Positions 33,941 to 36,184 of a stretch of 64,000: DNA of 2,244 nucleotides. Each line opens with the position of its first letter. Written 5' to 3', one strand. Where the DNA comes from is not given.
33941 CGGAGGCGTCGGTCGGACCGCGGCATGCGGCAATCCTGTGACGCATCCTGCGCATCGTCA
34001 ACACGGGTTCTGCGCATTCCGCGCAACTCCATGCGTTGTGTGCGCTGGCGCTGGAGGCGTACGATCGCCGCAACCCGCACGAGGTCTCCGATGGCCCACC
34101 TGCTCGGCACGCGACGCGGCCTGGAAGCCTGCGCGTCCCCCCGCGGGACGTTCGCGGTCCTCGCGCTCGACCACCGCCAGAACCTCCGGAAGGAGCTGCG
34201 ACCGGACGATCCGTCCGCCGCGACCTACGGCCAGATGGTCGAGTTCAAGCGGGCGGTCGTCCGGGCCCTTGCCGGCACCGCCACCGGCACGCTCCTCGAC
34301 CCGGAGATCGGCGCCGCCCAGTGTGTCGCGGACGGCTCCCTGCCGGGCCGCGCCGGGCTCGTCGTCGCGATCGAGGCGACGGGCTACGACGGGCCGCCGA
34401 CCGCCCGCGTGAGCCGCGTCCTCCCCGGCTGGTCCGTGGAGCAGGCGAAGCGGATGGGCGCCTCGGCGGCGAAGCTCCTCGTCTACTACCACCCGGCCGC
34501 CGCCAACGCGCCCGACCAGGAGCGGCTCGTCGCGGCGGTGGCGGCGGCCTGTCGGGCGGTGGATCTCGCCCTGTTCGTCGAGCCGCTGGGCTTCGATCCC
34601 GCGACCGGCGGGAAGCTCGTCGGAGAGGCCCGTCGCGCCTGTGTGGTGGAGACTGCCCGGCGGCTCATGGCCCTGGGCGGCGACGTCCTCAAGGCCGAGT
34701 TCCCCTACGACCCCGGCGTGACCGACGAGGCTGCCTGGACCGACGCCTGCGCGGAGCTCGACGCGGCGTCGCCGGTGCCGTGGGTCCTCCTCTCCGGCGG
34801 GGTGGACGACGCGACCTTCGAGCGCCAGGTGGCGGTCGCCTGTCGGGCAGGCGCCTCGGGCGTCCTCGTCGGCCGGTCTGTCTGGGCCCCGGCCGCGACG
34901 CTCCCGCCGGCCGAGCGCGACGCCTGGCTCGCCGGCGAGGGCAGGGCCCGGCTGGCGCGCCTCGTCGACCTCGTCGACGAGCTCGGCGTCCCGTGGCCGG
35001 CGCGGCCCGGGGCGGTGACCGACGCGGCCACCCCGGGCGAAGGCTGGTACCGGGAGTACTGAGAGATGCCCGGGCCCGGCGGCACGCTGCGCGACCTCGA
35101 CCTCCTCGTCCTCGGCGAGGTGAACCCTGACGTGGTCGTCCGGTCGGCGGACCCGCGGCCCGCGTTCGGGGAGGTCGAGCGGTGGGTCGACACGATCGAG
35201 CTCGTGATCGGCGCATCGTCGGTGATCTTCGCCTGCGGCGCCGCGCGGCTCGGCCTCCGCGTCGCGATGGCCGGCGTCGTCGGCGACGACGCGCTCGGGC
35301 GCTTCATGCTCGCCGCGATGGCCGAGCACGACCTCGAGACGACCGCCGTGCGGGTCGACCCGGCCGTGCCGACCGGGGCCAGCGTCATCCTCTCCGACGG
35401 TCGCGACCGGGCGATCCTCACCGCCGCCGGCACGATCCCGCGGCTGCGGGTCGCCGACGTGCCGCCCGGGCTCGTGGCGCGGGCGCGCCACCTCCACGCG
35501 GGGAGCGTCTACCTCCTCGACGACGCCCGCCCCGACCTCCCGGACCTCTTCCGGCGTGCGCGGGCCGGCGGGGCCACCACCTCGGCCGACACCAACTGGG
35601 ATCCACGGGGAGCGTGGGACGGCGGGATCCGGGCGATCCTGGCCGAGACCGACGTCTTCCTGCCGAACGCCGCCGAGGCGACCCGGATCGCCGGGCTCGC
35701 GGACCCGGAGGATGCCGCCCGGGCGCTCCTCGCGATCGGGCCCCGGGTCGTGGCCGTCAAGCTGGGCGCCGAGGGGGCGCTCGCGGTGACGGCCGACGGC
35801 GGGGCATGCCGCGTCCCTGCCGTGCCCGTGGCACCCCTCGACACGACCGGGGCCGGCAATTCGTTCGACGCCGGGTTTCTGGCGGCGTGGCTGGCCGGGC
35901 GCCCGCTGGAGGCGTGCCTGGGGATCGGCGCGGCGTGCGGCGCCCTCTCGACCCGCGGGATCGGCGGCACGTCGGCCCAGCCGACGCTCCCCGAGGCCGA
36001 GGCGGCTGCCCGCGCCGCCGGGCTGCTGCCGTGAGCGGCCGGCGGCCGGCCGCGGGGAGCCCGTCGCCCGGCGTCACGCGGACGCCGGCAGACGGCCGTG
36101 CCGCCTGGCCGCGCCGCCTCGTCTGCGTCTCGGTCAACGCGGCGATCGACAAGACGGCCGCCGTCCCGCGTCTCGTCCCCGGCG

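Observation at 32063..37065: aga/lac-like tagatose-phosphate catabolic locus assembled from non-orthologous parts, with an amidohydrolase-DUF952 fusion and GH4 enzyme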

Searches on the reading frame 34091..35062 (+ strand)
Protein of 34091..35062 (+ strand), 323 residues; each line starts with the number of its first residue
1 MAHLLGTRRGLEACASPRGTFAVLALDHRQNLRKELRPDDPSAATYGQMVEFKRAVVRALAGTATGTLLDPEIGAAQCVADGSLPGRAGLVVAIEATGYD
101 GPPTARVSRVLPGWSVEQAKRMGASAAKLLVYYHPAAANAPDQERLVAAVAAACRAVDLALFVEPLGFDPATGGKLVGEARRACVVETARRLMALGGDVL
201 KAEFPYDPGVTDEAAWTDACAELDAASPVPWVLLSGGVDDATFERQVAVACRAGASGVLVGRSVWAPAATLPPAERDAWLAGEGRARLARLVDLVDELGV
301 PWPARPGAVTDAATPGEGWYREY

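Call 7: search_protein_families(library=pfam, proteins=[window:34094-35062:+], max_evalue=0.01)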
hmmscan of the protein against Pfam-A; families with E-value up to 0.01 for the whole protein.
window:34094-35062:+ (322 aa): 2 families
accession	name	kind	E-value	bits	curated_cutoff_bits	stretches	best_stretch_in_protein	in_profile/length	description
PF01791.15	DeoC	-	1.9e-30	106.6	23.8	1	22-265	3-228/229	DeoC/LacD family aldolase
PF09863.15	DUF2090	-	1.2e-06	28.3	27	1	19-269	36-279/310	Uncharacterized protein conserved in bacteria (DUF2090)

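Call 8: search_protein_families(library=ncbifam, proteins=[window:34094-35062:+], max_evalue=0.01)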
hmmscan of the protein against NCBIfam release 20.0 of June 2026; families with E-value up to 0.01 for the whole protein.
window:34094-35062:+ (322 aa): 8 families
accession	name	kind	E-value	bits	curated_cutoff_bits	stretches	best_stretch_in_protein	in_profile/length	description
NF009498.0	PRK12858.1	subfamily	6.6e-70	235.7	184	1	5-309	7-331/342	tagatose 1,6-diphosphate aldolase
NF009065.0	PRK12399.1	subfamily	5.7e-33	114.3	458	1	8-303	9-324/326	tagatose 1,6-diphosphate aldolase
NF003180.0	PRK04161.1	subfamily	9.5e-32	110.4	519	1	10-302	12-324/330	tagatose 1,6-diphosphate aldolase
TIGR01232.1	lacD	equivalog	1.1e-23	84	432.2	1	8-268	8-284/325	tagatose-bisphosphate aldolase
NF005556.0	PRK07226.1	subfamily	8.6e-09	35.1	241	1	48-265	38-236/267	2-amino-3,7-dideoxy-D-threo-hept-6-ulosonate synthase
TIGR01949.1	ADH_synth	equivalog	1.2e-07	31.7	299.45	1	49-266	34-230/255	2-amino-3,7-dideoxy-D-threo-hept-6-ulosonate synthase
NF041223.1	BagB_FevI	exception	0.00012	21.4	500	1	114-265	101-239/257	bagremycin/ferroverdin biosynthesis DhnA-type aldolase BagB/FevI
NF040816.1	Fbpase1_Arch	equivalog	0.0015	18.1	430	1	221-264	196-241/271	class I fructose-bisphosphate aldolase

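Call 16: search_solved_structures(query=window:34091-35062:+, max_evalue=0.001)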
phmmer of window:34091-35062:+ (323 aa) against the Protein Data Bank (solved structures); distinct sequences matched with E-value up to 0.001: 16.
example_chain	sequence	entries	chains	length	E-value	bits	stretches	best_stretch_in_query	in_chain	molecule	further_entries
8tnf_A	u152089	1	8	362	1.4e-33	120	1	5-303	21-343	DUF2090 domain-containing protein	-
5hjl_A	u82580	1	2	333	1.7e-30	109.8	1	15-303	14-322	Tagatose 1,6-diphosphate aldolase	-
5f2l_A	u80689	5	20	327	5.3e-28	101.6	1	9-304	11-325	Tagatose 1,6-diphosphate aldolase 2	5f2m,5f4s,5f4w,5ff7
3mhf_A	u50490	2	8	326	5.3e-28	101.6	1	9-304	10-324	Tagatose 1,6-diphosphate aldolase 2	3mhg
3jrk_A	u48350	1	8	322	5.8e-28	101.5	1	10-304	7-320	Tagatose 1,6-diphosphate aldolase 2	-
3myo_A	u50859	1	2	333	7.4e-28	101.2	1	12-303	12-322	Tagatose 1,6-diphosphate aldolase 1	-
5f2g_A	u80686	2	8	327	1.4e-27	100.3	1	9-304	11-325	Tagatose 1,6-diphosphate aldolase 2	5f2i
3iv3_A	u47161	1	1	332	1.8e-26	96.6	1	15-304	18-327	Tagatose 1,6-diphosphate aldolase 2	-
1to3_A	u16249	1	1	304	3.9e-26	95.5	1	17-298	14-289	Putative aldolase yihT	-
7ag7_A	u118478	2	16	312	4.3e-26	95.4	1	17-298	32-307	Sulfofructosephosphate aldolase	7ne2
7ag1_Z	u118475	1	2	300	1.6e-25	93.5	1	18-298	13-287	Sulfofructosephosphate aldolase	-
3myp_A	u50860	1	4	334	2.5e-23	86.3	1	11-293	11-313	Tagatose 1,6-diphosphate aldolase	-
3kao_A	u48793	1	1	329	2.6e-23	86.2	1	11-293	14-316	Tagatose 1,6-diphosphate aldolase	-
1w8s_A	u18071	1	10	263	3.5e-10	43.1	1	74-279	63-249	FRUCTOSE-BISPHOSPHATE ALDOLASE CLASS I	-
2yce_A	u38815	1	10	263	2e-09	40.6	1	74-279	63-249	FRUCTOSE-BISPHOSPHATE ALDOLASE CLASS 1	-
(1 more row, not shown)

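Call 90: search_solved_structures(query=window:34091-35062:+, max_evalue=1e-25, show_alignments=3)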
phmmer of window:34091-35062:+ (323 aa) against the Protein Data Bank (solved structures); distinct sequences matched with E-value up to 1e-25: 10.
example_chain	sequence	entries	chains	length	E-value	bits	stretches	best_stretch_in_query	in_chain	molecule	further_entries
8tnf_A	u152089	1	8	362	1.4e-33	120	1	5-303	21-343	DUF2090 domain-containing protein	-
5hjl_A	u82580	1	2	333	1.7e-30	109.8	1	15-303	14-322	Tagatose 1,6-diphosphate aldolase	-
5f2l_A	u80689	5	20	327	5.3e-28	101.6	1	9-304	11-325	Tagatose 1,6-diphosphate aldolase 2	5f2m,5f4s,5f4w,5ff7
3mhf_A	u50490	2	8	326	5.3e-28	101.6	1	9-304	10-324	Tagatose 1,6-diphosphate aldolase 2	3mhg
3jrk_A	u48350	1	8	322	5.8e-28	101.5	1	10-304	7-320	Tagatose 1,6-diphosphate aldolase 2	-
3myo_A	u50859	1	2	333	7.4e-28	101.2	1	12-303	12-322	Tagatose 1,6-diphosphate aldolase 1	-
5f2g_A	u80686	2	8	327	1.4e-27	100.3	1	9-304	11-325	Tagatose 1,6-diphosphate aldolase 2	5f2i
3iv3_A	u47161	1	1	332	1.8e-26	96.6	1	15-304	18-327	Tagatose 1,6-diphosphate aldolase 2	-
1to3_A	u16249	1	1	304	3.9e-26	95.5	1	17-298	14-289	Putative aldolase yihT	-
7ag7_A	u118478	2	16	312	4.3e-26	95.4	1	17-298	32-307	Sulfofructosephosphate aldolase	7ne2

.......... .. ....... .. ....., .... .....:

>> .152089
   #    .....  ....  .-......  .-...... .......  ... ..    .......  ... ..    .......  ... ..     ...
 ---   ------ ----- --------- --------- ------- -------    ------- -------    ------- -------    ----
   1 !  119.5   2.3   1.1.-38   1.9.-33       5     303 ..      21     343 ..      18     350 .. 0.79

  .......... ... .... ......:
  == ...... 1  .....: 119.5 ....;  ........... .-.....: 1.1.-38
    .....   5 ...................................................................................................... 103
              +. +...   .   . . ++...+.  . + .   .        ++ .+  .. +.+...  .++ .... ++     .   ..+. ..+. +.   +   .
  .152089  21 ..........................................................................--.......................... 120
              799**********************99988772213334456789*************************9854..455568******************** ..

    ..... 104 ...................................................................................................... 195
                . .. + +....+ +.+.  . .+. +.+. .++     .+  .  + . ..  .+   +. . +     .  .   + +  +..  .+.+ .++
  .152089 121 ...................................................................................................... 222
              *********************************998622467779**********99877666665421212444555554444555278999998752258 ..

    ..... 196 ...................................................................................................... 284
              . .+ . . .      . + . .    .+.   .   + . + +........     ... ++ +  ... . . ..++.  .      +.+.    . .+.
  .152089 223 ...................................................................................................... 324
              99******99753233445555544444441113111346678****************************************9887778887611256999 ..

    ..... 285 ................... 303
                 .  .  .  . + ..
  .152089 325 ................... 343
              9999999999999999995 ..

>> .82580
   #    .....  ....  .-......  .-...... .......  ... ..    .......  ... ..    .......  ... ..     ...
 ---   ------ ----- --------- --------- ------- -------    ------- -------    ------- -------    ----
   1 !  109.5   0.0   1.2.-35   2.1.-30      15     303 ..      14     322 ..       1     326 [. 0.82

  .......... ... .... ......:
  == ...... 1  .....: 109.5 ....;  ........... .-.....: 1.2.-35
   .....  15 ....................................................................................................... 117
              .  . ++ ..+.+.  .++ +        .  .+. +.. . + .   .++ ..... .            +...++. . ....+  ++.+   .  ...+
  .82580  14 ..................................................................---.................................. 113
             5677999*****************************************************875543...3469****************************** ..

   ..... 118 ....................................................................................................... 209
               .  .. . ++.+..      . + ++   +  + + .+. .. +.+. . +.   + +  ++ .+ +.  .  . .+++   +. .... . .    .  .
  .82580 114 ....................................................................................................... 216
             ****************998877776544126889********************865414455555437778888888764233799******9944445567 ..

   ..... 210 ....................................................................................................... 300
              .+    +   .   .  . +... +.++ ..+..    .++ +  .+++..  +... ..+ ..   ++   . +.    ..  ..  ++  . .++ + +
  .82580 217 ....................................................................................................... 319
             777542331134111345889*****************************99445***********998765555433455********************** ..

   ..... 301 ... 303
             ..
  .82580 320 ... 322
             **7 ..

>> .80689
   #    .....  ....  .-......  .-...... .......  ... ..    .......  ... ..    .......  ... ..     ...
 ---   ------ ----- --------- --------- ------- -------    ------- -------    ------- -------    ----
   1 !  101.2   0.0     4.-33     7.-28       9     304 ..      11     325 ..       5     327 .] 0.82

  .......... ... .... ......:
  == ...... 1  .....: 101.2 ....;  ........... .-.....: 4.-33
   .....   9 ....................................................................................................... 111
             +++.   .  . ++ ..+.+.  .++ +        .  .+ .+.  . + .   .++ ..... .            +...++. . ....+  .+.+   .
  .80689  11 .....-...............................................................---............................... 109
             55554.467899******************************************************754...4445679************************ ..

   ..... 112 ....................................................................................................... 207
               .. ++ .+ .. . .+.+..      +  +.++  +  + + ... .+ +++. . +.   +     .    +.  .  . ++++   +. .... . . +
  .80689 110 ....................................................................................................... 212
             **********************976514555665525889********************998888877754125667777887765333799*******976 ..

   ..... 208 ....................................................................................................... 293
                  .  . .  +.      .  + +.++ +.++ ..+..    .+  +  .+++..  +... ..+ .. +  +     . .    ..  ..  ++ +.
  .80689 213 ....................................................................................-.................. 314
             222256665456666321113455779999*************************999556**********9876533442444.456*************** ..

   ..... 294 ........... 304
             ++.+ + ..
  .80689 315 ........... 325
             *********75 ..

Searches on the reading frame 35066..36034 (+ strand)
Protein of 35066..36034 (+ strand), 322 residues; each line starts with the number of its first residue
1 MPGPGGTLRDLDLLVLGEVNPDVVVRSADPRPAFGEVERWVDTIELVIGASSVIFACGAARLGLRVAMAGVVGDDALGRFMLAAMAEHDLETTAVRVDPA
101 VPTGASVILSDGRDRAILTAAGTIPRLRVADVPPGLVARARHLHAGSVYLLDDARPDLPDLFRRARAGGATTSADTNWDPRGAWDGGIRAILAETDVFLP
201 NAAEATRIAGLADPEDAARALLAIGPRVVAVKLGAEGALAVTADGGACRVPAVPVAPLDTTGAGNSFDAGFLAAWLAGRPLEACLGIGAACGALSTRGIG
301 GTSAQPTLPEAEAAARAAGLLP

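Call 7: search_protein_families(library=pfam, proteins=[window:35066-36034:+], max_evalue=0.01)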
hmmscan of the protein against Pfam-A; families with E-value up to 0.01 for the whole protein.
window:35066-36034:+ (322 aa): 1 family
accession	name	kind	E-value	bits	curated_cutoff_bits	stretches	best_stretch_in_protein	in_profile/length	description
PF00294.29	PfkB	-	1.1e-45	156.7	25.8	1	13-307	4-301/302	pfkB family carbohydrate kinase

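Call 8: search_protein_families(library=ncbifam, proteins=[window:35066-36034:+], max_evalue=0.01)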
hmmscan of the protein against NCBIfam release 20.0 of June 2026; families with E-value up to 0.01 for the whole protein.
window:35066-36034:+ (322 aa): 21 families
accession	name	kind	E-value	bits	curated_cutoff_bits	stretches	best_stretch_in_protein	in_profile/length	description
TIGR04382.1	myo_inos_iolC_N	equivalog_domain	1.4e-38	132.9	300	1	12-313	3-307/309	5-dehydro-2-deoxygluconokinase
TIGR02152.1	D_ribokin_bact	equivalog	7e-31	107.7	299.65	1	14-311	2-296/298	ribokinase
NF053626.1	RibKinHalex1628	equivalog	7.6e-29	101.1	330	1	13-304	4-281/293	ATP-dependent ribose-1-phosphate kinase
NF049991.1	TagKinase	equivalog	8.2e-29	100.4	420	1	52-300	44-300/321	tagatose kinase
NF008353.0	PRK11142.1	equivalog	4.4e-21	75.7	341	1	13-311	5-296/307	ribokinase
NF006957.1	PRK09434.1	equivalog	3.3e-20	72.8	450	1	54-307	32-298/302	fructokinase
NF047869.1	myo_kin_aldol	exception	5.1e-20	71.4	600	2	9-109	5-98/586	bifunctional 5-dehydro-2-deoxygluconokinase/5-dehydro-2-deoxyphosphogluconate aldolase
NF040938.1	KDG_KDGal_kin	equivalog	2.2e-18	66.4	400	1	39-313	20-301/305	bifunctional 2-dehydro-3-deoxygluconokinase/2-dehydro-3-deoxygalactonokinase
NF007321.0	PRK09813.1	equivalog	1.1e-17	64.3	247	1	52-293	27-252/261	fructoselysine 6-kinase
NF041332.1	KDG_KDGal_kin_Halo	equivalog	4.4e-16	59.2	440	1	43-313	27-308/320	bifunctional 2-dehydro-3-deoxygluconokinase/2-dehydro-3-deoxygalactonokinase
NF041134.1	R1P_kin_Thcocales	equivalog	7.8e-16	58.3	500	1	11-317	1-284/291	ADP-dependent ribose-1-phosphate kinase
TIGR03168.1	1-PFK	subfamily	9.4e-16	57.6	216.4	1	160-297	148-283/305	hexose kinase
TIGR03828.1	pfkB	equivalog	4e-14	52.3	292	1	194-297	176-283/305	1-phosphofructokinase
NF041320.1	pfkB_Halo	equivalog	4.1e-11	42.8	400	1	61-295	49-276/302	1-phosphofructokinase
TIGR02198.1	rfaE_dom_I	equivalog_domain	1.6e-08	34.1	345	1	194-303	190-304/315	D-glycero-beta-D-manno-heptose-7-phosphate kinase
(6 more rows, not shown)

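Call 28: search_solved_structures(query=window:35066-36034:+, max_evalue=1e-10)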
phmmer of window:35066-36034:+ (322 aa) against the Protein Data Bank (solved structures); distinct sequences matched with E-value up to 1e-10: 31.
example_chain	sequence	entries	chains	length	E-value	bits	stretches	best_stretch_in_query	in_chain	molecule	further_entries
11bl_A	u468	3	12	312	4e-29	105.5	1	13-312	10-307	Ribokinase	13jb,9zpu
3h49_A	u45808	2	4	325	3.8e-26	95.7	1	8-304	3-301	Ribokinase | Uncharacterized sugar kinase ydjH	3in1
4du5_A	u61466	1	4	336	8.6e-26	94.5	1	49-314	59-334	PfkB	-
4x8f_A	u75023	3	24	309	6.5e-22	81.8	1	13-313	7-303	Ribokinase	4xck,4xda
3hj6_A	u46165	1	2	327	1.3e-19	74.2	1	10-307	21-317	Fructokinase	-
1gqt_A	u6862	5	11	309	5.3e-18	68.9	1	13-312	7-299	RIBOKINASE | PROTEIN (RIBOKINASE)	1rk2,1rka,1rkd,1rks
4e69_A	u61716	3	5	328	4.4e-17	65.9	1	62-309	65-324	2-dehydro-3-deoxygluconokinase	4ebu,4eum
5zwy_A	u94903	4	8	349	9.5e-17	64.8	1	12-304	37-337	Ribokinase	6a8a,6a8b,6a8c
1tyy_A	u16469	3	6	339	2.7e-15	60.1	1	49-306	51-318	putative sugar kinase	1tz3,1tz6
3ubo_A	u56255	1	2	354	4.8e-15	59.2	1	49-318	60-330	adenosine kinase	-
2v78_A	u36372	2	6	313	5.3e-15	59.1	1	25-313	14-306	FRUCTOKINASE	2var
2qcv_A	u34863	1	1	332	9.4e-15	58.3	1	42-314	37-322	Putative 5-dehydro-2-deoxygluconokinase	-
6ilr_A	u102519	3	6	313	1e-14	58.1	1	13-311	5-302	Ribokinase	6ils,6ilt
6znx_A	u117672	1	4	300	1.9e-14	57.3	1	13-311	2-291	Ribokinase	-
8cqx_A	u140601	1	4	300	2.5e-14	56.9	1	13-311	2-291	Ribokinase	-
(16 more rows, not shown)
